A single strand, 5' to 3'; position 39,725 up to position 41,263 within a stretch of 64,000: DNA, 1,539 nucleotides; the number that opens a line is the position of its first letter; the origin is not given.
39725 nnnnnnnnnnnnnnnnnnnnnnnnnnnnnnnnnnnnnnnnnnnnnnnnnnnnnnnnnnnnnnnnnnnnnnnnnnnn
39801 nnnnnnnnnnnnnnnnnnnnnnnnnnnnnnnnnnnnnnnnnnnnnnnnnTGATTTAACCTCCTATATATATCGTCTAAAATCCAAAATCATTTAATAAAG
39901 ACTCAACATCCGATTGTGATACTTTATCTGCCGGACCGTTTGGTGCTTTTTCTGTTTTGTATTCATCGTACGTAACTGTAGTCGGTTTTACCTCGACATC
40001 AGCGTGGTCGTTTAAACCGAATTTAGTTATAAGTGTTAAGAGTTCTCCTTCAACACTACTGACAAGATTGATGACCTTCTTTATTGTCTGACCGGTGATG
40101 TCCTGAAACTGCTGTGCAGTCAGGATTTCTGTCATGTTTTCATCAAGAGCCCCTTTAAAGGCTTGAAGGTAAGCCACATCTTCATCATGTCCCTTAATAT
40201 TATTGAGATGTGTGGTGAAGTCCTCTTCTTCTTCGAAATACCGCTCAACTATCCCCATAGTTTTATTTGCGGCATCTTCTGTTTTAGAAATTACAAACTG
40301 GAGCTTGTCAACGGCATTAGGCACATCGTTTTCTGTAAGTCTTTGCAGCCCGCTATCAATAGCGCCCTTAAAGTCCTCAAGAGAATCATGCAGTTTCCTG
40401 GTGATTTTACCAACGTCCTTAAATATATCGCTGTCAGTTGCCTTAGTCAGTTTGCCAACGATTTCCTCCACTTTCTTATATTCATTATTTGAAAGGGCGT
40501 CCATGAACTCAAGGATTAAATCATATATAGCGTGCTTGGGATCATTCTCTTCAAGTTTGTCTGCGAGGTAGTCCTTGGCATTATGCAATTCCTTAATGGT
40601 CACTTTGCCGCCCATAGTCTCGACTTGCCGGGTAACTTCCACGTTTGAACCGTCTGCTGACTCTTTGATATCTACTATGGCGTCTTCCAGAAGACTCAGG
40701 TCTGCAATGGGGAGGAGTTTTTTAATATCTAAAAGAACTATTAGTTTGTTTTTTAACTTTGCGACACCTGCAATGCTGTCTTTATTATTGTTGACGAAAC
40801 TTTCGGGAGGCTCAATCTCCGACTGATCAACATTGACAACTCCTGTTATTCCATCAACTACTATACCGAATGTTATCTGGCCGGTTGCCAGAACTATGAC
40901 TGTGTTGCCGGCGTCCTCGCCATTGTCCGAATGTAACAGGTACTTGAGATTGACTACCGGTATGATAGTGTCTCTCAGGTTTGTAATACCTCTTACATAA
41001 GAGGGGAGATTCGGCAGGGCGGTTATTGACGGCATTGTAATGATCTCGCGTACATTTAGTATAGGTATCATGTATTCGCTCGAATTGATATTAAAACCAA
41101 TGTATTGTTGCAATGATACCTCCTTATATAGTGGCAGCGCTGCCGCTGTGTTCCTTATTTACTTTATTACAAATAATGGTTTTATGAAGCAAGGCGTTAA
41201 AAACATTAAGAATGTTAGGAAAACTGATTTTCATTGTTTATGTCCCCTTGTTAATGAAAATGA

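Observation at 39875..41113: CheW-CheZ fusion protein inside the chemotaxis operon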

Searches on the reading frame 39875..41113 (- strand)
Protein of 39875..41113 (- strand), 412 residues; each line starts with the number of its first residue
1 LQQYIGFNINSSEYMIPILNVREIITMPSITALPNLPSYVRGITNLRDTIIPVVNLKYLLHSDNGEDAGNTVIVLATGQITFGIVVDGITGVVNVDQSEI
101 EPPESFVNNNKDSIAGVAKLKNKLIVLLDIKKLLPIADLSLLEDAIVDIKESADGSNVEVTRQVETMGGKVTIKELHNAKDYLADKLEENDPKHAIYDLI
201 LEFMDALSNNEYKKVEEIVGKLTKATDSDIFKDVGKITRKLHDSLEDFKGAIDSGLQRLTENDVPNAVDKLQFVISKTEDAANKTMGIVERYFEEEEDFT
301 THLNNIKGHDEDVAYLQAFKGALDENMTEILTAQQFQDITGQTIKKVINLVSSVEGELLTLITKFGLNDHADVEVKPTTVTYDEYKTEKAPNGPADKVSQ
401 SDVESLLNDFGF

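Call 3: search_protein_families(library=pfam, proteins=[window:39875-41113:-], max_evalue=0.01)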
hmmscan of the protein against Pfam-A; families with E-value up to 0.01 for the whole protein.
window:39875-41113:- (412 aa): 2 families
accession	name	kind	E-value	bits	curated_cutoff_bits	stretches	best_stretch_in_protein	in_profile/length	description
PF04344.18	CheZ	-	2.4e-35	122.7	30.7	2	321-412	112-203/203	Chemotaxis phosphatase, CheZ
PF01584.24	CheW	-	1.5e-33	115.8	23.5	1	3-134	1-134/138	CheW-like domain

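Call 4: search_protein_families(library=ncbifam, proteins=[window:39875-41113:-], max_evalue=0.01)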
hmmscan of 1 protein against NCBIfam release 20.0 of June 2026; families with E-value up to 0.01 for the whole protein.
window:39875-41113:- (412 aa): 2 families
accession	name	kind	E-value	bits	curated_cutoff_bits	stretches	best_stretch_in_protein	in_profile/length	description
NF007903.0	PRK10612.1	equivalog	4e-25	88.5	260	1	2-146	17-163/167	chemotaxis protein CheW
NF008368.0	PRK11166.1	equivalog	1e-21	77.7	257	2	323-412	130-217/217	protein phosphatase CheZ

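Call 6: find_homologous_proteins(query=window:39875-41113:-, max_evalue=0.00001)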
Query window:39875-41113:- (412 aa): 846 proteins with E <= 0.00001 among 6341 candidates; the best 120 are listed.
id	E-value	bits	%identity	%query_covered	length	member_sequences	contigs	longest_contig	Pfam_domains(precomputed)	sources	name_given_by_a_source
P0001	1.6e-261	885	100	100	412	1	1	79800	PF01584.25,PF04344.19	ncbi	-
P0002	1.2e-232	790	88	100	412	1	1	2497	PF01584.25,PF04344.19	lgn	-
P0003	1.0e-225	767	85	100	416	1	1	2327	PF01584.25,PF04344.19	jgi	jgi:chemotaxis protein CheZ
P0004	4.7e-223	758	85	100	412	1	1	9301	PF01584.25,PF04344.19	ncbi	-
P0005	4.5e-222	755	85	100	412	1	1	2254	PF01584.25,PF04344.19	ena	-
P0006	1.6e-190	651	74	100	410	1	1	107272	PF01584.25,PF04344.19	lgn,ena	-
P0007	4.3e-189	647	74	100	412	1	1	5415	PF01584.25,PF04344.19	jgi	-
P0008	4.9e-184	630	71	100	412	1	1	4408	PF01584.25,PF04344.19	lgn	-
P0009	3.7e-180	617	70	100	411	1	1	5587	PF01584.25,PF04344.19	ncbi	-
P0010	4.0e-178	610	73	97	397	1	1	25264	PF01584.25,PF04344.19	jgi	-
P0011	9.3e-178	609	69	100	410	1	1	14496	PF01584.25,PF04344.19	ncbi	-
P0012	1.2e-174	599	68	100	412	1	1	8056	PF01584.25,PF04344.19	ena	-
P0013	3.9e-174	597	67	100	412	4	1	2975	PF01584.25,PF04344.19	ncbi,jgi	jgi:chemotaxis protein CheZ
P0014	5.3e-174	597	68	100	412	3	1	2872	PF01584.25,PF04344.19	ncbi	-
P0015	1.5e-173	595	67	100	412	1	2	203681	PF01584.25,PF04344.19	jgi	jgi:chemotaxis signal transduction protein/chemotaxis regulatin CheY-phosphate phosphatase CheZ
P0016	1.6e-173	595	67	100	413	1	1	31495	PF01584.25,PF04344.19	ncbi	-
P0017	7.4e-173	593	67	100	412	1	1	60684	PF01584.25,PF04344.19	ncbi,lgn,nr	ncbi:MAG: protein phosphatase CheZ [Nitrospirae bacterium]|nr:protein phosphatase CheZ [Nitrospirota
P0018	1.2e-172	592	67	100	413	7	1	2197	PF01584.25,PF04344.19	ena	-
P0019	6.9e-172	590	67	100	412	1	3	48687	PF01584.25,PF04344.19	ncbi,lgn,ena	-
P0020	8.2e-172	590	66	100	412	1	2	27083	PF01584.25,PF04344.19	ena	-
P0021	1.2e-171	589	67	100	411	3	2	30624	PF01584.25,PF04344.19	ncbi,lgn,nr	ncbi:MAG: protein phosphatase CheZ [Nitrospirae bacterium]|nr:protein phosphatase CheZ [Nitrospirota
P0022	3.4e-171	588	66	100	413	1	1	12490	PF01584.25,PF04344.19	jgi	jgi:chemotaxis signal transduction protein/chemotaxis regulatin CheY-phosphate phosphatase CheZ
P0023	2.3e-170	585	66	100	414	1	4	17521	PF01584.25,PF04344.19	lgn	-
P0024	3.3e-169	581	64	100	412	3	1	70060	PF01584.25,PF04344.19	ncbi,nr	ncbi:MAG: hypothetical protein C4560_03190 [Nitrospiraceae bacterium]|nr:MAG: hypothetical protein C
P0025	6.4e-169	580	64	100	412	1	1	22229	PF01584.25,PF04344.19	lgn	-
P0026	1.5e-168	579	65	100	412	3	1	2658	PF01584.25,PF04344.19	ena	-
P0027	2.8e-168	578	65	100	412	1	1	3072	PF01584.25,PF04344.19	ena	-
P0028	1.2e-167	576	65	100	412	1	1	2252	PF01584.25,PF04344.19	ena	-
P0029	1.3e-167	576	64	100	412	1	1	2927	PF01584.25,PF04344.19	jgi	-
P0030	8.0e-166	570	65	100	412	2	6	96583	PF01584.25,PF04344.19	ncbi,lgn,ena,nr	ncbi:MAG TPA: hypothetical protein ENG83_13620 [Nitrospirae bacterium]|nr:chemotaxis protein CheW [b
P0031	9.9e-166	570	64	100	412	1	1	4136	PF01584.25,PF04344.19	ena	-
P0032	2.0e-165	569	64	100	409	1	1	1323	PF01584.25,PF04344.19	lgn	-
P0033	3.9e-165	568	65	100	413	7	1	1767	PF01584.25,PF04344.19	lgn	-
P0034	1.7e-164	566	64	100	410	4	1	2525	PF01584.25,PF04344.19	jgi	-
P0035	1.8e-164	565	64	100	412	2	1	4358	PF01584.25,PF04344.19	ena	-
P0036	2.4e-164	565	64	100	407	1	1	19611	PF01584.25,PF04344.19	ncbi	-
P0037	2.7e-164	565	63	100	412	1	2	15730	PF01584.25,PF04344.19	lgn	-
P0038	6.5e-164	564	63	100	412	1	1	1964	PF01584.25,PF04344.19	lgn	-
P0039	8.4e-164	563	65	100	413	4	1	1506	PF01584.25,PF04344.19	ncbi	-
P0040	1.6e-163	562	62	100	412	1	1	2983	PF01584.25,PF04344.19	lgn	-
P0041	3.6e-163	561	66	97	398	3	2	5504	PF01584.25,PF04344.19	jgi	jgi:chemotaxis protein CheZ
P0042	1.3e-162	559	63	100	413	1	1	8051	PF01584.25,PF04344.19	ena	-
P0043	4.2e-162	558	62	100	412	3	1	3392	PF01584.25,PF04344.19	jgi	-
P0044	4.8e-162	558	62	100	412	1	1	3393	PF01584.25,PF04344.19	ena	-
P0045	5.7e-162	557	66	97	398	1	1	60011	PF01584.25,PF04344.19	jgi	jgi:chemotaxis protein CheZ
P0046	1.0e-161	556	64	100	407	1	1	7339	PF01584.25,PF04344.19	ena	-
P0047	2.5e-161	555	62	100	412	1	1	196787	PF01584.25,PF04344.19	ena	-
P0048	3.9e-161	555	62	100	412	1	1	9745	PF01584.25,PF04344.19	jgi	jgi:chemotaxis signal transduction protein/chemotaxis regulatin CheY-phosphate phosphatase CheZ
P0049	6.6e-161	554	62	100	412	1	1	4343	PF01584.25,PF04344.19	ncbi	-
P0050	1.3e-160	553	61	100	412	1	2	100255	PF01584.25,PF04344.19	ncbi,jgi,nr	ncbi:MAG: hypothetical protein C4526_03210 [Nitrospiraceae bacterium]|nr:MAG: hypothetical protein C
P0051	1.4e-160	553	62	100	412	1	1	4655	PF01584.25,PF04344.19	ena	-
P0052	1.6e-160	553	65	97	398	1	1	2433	PF01584.25,PF04344.19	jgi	jgi:chemotaxis protein CheZ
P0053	1.6e-160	552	62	100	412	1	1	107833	PF01584.25,PF04344.19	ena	-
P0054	1.7e-160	552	62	100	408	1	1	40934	PF01584.25,PF04344.19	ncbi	-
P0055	2.4e-160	552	62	100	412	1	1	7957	PF01584.25,PF04344.19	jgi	-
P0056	4.1e-160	551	62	100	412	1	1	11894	PF01584.25,PF04344.19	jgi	jgi:chemotaxis protein CheZ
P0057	6.0e-160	551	61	100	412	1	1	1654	PF01584.25,PF04344.19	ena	-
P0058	7.1e-160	550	64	97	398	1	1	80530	PF01584.25,PF04344.19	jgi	-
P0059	7.1e-160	550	61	100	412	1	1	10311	PF01584.25,PF04344.19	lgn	-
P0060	8.0e-160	550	61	100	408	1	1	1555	PF01584.25,PF04344.19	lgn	-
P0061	1.1e-159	550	62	100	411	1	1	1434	PF01584.25,PF04344.19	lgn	-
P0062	3.6e-159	548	62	100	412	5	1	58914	PF01584.25,PF04344.19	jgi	jgi:chemotaxis protein CheZ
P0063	5.1e-159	548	61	100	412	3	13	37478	PF01584.25,PF04344.19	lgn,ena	-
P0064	5.8e-159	547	60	100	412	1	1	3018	PF01584.25,PF04344.19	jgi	-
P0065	8.0e-159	547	61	100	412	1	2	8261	PF01584.25,PF04344.19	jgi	-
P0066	5.7e-158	544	62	100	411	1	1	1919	PF01584.25,PF04344.19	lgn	-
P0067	7.3e-158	544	61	100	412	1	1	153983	PF01584.25,PF04344.19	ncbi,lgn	-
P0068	1.4e-157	543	63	97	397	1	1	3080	PF01584.25,PF04344.19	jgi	-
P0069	1.4e-157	543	63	97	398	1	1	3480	PF01584.25,PF04344.19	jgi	jgi:chemotaxis protein CheZ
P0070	9.0e-157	540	60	100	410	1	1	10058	PF01584.25,PF04344.19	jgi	jgi:chemotaxis signal transduction protein/chemotaxis regulatin CheY-phosphate phosphatase CheZ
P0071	2.8e-156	539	60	100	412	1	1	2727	PF01584.25,PF04344.19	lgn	-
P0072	4.1e-156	538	61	100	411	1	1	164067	PF01584.25,PF04344.19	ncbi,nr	ncbi:MAG: protein phosphatase CheZ [Nitrospirae bacterium]|nr:protein phosphatase CheZ [Nitrospirota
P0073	4.9e-156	538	62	100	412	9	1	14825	PF01584.25,PF04344.19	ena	-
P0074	9.2e-156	537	59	100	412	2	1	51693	PF01584.25,PF04344.19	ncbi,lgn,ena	-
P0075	1.6e-155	536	62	97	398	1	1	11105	PF01584.25,PF04344.19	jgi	jgi:chemotaxis protein CheZ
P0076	1.8e-155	536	64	97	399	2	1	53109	PF01584.25,PF04344.19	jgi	-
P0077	2.1e-155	536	61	100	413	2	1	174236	PF01584.25,PF04344.19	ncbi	-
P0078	2.1e-155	536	62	97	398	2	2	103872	PF01584.25,PF04344.19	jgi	-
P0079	2.2e-155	536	60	100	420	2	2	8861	PF01584.25,PF04344.19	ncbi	-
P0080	4.3e-155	535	61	100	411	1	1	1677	PF01584.25,PF04344.19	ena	-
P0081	4.9e-155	534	59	100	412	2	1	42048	PF01584.25,PF04344.19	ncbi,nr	ncbi:MAG: hypothetical protein GXP46_02230 [Deferribacteres bacterium]|nr:hypothetical protein [Defe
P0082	1.0e-154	533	61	100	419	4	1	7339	PF01584.25,PF04344.19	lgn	-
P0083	2.6e-154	532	63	97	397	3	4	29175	PF01584.25,PF04344.19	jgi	jgi:chemotaxis protein CheZ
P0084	3.2e-154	532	60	100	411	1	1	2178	PF01584.25,PF04344.19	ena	-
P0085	3.6e-154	532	60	100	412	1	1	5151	PF01584.25,PF04344.19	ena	-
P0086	3.7e-154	532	61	100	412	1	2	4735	PF01584.25,PF04344.19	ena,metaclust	metaclust:\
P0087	9.9e-154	530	64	94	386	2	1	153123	PF01584.25,PF04344.19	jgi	jgi:chemotaxis protein CheZ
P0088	1.0e-153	530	61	100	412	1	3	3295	PF01584.25,PF04344.19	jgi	-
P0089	1.0e-153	530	60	99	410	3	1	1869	PF01584.25,PF04344.19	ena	-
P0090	1.7e-153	529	60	100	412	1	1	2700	PF01584.25,PF04344.19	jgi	jgi:chemotaxis protein CheZ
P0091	2.3e-153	529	60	100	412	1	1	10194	PF01584.25,PF04344.19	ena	-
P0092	3.8e-153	528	60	100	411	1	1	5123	PF01584.25,PF04344.19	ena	-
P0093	4.6e-153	528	60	100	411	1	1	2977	PF01584.25,PF04344.19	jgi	jgi:chemotaxis signal transduction protein/chemotaxis regulatin CheY-phosphate phosphatase CheZ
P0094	5.3e-153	528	59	100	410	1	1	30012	PF01584.25,PF04344.19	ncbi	-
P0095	5.9e-153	528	60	100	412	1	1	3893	PF01584.25,PF04344.19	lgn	-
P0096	6.2e-153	528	60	100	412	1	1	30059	PF01584.25,PF04344.19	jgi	-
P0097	1.3e-152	526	59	100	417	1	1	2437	PF01584.25,PF04344.19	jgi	jgi:chemotaxis protein CheZ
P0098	1.3e-152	526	60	100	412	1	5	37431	PF01584.25,PF04344.19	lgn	-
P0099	1.9e-152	526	59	100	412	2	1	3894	PF01584.25,PF04344.19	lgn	-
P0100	4.0e-152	525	59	100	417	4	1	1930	PF01584.25,PF04344.19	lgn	-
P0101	5.0e-152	525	59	100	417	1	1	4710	PF01584.25,PF04344.19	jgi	jgi:chemotaxis protein CheZ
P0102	5.6e-152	524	60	100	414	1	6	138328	PF01584.25,PF04344.19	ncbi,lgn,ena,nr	ncbi:MAG: protein phosphatase CheZ [Nitrospira sp.]|nr:protein phosphatase CheZ [Candidatus Brocadia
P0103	6.3e-152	524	62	97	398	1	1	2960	PF01584.25,PF04344.19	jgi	jgi:chemotaxis protein CheZ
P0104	6.6e-152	524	60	100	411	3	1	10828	PF01584.25,PF04344.19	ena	-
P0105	7.2e-152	524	61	97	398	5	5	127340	PF01584.25,PF04344.19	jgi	jgi:chemotaxis protein CheZ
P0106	8.3e-152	524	58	100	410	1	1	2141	PF01584.25,PF04344.19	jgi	jgi:chemotaxis signal transduction protein/chemotaxis regulatin CheY-phosphate phosphatase CheZ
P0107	9.3e-152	524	62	97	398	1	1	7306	PF01584.25,PF04344.19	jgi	-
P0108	1.3e-151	523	62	97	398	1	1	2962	PF01584.25,PF04344.19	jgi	-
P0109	2.1e-151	523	59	100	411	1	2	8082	PF01584.25,PF04344.19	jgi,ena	-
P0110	2.7e-151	522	58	100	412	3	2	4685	PF01584.25,PF04344.19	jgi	-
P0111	3.7e-151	522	59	100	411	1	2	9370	PF01584.25,PF04344.19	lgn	-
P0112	6.9e-151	521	58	100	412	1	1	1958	PF01584.25,PF04344.19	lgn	-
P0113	1.2e-150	520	59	100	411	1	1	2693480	PF01584.25,PF04344.19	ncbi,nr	ncbi:MAG: protein phosphatase CheZ [Nitrospiraceae bacterium]|nr:MAG: protein phosphatase CheZ [Nitr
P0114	1.7e-150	520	59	100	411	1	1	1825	PF01584.25,PF04344.19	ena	-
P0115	2.8e-150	519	62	97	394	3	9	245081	PF01584.25,PF04344.19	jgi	jgi:chemotaxis protein CheZ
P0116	2.8e-150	519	59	100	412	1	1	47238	PF01584.25,PF04344.19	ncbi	-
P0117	5.6e-150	518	58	100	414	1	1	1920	PF01584.25,PF04344.19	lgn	-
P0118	7.6e-150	517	62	97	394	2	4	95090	PF01584.25,PF04344.19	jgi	jgi:chemotaxis protein CheZ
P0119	1.0e-149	517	61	97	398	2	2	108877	PF01584.25,PF04344.19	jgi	jgi:chemotaxis protein CheZ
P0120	1.1e-149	517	59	100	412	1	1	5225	PF01584.25,PF04344.19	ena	-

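Call 12: search_solved_structures(query=window:39875-41113:-, max_evalue=0.01, show_alignments=3)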
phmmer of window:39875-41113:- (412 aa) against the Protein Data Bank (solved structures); distinct sequences matched with E-value up to 0.01: 8.
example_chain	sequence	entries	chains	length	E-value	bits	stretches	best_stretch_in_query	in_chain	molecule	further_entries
2ho9_A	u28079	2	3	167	5.6e-23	84.9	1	2-148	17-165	Chemotaxis protein cheW | CheW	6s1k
8c5v_E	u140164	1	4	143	2.3e-21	79.6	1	2-136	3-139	Chemotaxis protein CheW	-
2qdl_A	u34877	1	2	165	1.5e-16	63.8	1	5-137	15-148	Chemotaxis signal transduction protein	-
1k0s_A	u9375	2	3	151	4.3e-13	52.4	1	4-134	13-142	CHEMOTAXIS PROTEIN CHEW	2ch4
3ja6_A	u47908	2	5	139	4.3e-13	52.4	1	5-134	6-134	Chemotaxis protein CheW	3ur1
4jpb_W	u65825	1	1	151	5.4e-13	52.1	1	4-134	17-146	Chemotaxis protein CheW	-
1kmi_Z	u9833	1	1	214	3.6e-10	42.8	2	323-412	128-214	Chemotaxis protein cheZ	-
7y9n_A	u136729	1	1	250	0.0018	20.7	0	235-308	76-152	Spike protein S2',5HB-H2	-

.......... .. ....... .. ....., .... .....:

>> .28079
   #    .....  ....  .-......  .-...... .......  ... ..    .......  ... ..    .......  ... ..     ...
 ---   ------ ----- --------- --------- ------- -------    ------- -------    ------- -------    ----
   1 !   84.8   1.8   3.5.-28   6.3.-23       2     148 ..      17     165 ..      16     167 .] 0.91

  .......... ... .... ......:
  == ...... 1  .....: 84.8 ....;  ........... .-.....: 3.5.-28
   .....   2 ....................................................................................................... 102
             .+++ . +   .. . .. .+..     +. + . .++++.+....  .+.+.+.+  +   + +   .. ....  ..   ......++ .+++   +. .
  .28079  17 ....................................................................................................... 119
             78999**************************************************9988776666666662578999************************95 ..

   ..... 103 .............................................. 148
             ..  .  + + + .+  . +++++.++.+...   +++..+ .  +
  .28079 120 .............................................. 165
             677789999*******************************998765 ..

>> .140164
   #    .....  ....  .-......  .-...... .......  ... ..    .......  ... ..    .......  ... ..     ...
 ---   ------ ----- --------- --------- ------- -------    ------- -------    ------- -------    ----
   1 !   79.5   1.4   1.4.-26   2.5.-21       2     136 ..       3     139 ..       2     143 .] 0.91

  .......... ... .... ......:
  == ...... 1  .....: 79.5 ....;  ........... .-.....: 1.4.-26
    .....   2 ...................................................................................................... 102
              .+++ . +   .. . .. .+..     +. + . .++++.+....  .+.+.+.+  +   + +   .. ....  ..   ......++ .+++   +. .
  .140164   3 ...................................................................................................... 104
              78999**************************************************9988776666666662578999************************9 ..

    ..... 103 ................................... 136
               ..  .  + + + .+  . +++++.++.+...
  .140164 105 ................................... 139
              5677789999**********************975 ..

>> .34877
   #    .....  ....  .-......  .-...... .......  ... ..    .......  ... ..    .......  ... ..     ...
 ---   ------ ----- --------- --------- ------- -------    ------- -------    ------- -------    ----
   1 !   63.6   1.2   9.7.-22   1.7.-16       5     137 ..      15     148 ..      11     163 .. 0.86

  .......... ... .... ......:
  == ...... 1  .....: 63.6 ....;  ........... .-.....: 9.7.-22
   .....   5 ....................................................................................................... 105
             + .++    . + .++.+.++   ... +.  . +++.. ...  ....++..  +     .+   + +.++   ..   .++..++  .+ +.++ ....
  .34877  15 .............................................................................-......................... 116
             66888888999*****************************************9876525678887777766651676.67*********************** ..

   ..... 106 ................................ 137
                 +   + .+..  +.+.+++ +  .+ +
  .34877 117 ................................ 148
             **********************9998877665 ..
